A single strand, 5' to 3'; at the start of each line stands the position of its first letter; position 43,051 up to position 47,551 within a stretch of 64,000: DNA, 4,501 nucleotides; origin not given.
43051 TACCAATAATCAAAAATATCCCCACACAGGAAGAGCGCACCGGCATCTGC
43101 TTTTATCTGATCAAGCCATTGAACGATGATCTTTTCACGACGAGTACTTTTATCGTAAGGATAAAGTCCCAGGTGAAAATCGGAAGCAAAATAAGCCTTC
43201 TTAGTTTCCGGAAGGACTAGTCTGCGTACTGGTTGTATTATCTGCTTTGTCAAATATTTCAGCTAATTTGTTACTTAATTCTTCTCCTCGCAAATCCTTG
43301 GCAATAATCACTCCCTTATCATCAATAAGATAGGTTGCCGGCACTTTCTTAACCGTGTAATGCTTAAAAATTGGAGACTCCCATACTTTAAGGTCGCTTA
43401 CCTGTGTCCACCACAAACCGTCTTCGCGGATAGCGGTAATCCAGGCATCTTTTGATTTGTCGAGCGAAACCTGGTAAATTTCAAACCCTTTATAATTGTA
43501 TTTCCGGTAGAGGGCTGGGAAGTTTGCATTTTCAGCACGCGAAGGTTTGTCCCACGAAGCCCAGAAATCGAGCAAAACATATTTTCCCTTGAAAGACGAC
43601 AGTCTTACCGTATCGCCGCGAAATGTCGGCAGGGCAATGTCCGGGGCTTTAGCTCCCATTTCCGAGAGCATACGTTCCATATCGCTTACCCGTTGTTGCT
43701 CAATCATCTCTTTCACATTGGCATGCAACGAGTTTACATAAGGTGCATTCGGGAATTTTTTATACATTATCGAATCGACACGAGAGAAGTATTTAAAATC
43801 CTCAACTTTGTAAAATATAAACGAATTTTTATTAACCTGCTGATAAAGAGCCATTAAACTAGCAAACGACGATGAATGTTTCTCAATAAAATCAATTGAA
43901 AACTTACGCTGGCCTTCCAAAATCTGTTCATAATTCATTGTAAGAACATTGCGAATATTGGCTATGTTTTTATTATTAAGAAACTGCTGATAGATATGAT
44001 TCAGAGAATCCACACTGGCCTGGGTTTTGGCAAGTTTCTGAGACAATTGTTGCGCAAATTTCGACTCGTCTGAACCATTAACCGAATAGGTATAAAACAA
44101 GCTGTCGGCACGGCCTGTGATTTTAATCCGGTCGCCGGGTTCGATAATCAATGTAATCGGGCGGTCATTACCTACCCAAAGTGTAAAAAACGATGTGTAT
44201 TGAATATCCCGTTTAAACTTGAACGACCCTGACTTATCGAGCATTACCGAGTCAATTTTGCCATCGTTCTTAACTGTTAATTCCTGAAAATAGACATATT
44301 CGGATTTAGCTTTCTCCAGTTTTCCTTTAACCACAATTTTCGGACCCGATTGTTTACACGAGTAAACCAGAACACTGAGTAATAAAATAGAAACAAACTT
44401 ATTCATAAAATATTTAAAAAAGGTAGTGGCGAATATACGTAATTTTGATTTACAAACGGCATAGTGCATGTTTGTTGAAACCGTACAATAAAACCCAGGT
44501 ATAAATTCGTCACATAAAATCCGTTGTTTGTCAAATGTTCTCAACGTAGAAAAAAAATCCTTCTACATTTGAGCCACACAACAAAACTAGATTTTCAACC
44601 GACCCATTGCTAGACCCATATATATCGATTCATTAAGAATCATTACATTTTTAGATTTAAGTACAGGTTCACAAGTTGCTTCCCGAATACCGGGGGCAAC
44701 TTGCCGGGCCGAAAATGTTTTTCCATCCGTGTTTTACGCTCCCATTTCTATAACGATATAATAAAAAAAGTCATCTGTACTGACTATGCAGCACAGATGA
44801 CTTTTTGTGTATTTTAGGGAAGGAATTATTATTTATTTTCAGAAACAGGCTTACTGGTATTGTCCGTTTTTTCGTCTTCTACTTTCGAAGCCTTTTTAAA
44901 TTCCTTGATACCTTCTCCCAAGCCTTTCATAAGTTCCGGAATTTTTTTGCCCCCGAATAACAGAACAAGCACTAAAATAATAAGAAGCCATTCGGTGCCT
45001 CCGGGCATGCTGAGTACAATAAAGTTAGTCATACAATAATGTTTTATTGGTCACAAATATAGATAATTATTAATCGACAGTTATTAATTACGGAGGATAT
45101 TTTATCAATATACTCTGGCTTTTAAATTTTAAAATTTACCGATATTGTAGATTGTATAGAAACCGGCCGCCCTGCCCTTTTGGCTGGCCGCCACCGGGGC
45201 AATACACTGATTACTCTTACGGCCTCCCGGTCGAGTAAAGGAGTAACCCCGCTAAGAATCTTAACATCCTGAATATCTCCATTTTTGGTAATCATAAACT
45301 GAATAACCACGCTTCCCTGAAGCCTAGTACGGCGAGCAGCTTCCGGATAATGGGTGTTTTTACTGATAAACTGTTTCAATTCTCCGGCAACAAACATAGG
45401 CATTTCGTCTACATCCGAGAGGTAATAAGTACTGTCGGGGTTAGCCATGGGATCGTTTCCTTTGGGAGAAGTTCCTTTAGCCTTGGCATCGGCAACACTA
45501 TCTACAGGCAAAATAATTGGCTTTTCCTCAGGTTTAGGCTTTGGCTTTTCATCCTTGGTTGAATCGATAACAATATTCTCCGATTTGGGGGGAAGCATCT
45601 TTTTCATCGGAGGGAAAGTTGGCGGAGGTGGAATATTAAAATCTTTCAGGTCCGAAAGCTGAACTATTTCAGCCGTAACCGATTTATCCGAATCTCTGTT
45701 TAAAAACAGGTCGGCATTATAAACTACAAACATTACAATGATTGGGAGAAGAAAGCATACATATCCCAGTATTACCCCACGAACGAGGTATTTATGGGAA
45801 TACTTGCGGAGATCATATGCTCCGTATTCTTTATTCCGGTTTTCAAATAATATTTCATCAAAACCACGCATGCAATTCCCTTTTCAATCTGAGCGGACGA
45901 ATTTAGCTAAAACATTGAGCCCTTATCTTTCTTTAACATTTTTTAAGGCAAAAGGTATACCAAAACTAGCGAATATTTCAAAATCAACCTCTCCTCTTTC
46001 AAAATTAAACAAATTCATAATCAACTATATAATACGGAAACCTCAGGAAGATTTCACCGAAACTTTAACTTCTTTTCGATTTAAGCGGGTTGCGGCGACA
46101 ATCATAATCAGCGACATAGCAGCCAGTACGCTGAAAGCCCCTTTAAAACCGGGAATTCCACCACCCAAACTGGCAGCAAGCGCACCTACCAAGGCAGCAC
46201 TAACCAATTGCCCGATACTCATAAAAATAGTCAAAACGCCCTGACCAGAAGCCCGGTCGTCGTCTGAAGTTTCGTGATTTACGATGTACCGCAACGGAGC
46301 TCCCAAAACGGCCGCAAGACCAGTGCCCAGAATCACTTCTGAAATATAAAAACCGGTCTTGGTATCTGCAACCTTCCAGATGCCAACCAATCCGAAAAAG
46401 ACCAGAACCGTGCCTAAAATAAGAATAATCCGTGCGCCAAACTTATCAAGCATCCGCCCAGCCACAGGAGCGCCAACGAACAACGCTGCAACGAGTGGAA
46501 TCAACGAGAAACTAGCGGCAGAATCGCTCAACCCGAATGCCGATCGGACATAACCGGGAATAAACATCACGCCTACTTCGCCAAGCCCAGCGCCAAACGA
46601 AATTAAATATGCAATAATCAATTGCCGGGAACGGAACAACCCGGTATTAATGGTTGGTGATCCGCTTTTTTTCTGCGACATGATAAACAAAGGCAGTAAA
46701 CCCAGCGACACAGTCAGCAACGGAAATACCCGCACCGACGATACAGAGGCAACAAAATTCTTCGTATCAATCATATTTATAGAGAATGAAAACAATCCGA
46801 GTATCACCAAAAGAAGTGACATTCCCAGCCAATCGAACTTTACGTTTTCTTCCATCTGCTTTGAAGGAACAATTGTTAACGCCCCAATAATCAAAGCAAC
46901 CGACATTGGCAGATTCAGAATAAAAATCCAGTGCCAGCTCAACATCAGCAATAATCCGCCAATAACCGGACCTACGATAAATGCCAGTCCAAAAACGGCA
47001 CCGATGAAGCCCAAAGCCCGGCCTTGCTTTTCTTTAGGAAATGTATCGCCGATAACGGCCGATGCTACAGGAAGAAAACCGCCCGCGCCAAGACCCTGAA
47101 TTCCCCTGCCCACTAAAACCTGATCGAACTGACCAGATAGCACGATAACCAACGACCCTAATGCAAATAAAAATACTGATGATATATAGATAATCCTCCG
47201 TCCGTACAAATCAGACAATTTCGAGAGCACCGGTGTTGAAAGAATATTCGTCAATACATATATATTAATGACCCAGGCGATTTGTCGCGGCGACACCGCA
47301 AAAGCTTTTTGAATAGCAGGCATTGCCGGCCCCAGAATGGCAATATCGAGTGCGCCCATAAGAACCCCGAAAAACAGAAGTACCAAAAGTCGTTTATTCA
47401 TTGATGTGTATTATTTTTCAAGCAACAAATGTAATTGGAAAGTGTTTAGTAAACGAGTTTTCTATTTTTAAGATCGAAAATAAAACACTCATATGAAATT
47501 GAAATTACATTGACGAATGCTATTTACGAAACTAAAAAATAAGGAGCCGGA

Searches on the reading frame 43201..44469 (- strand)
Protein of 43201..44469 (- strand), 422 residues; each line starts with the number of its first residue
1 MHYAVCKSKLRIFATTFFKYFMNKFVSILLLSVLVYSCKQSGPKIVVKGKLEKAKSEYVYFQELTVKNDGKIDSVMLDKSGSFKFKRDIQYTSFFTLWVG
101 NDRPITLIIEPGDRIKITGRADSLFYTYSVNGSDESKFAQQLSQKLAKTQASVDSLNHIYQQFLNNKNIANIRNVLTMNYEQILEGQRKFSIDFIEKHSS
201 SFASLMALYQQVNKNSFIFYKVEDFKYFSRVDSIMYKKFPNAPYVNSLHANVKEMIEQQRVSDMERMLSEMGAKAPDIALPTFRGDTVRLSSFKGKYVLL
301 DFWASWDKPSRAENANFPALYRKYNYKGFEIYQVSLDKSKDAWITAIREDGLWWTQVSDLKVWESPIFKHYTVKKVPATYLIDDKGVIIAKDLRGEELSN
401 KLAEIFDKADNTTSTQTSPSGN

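Call 101: search_protein_families(library=pfam, proteins=[window:43201-44469:-], max_evalue=0.00001)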
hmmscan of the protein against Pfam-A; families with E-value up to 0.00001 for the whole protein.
window:43201-44469:- (422 aa): 4 families
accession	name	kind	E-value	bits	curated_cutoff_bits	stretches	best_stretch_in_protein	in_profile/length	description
PF00578.27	AhpC-TSA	-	8.7e-18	64.9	26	1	272-389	2-122/124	AhpC/TSA family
PF13905.12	Thioredoxin_8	-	5e-14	52.9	27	1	295-386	1-92/94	Thioredoxin-like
PF08534.16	Redoxin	-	3.4e-09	37.1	26.6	1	272-397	3-137/148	Redoxin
PF14289.11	DUF4369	-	7.2e-09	36.5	25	1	46-135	2-87/91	Domain of unknown function (DUF4369)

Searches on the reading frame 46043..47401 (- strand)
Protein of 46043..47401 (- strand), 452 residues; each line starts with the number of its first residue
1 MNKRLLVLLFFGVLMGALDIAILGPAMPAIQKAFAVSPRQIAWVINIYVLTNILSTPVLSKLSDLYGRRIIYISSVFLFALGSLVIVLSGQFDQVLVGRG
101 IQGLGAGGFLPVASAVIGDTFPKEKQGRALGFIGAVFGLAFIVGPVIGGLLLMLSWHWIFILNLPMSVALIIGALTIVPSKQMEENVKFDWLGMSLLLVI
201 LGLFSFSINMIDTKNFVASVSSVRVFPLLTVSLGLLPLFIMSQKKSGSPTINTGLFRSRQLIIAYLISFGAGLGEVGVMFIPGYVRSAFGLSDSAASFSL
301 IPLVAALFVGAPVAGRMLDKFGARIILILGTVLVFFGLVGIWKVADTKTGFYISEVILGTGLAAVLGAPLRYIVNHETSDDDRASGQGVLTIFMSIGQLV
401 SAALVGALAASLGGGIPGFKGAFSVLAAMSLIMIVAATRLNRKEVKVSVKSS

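Call 101: search_protein_families(library=pfam, proteins=[window:46043-47401:-], max_evalue=0.00001)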
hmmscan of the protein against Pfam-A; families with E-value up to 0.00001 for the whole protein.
window:46043-47401:- (452 aa): 3 families
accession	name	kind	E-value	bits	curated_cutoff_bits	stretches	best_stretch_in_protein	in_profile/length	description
PF07690.21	MFS_1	-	1.6e-57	195.5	33.4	2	9-308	1-257/347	Major Facilitator Superfamily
PF00083.30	Sugar_tr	-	2.9e-14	53.3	22.3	1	15-177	11-191/452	Sugar (and other) transporter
PF13347.12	MFS_2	-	8.9e-06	24.9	27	0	2-154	222-379/427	MFS/sugar transport protein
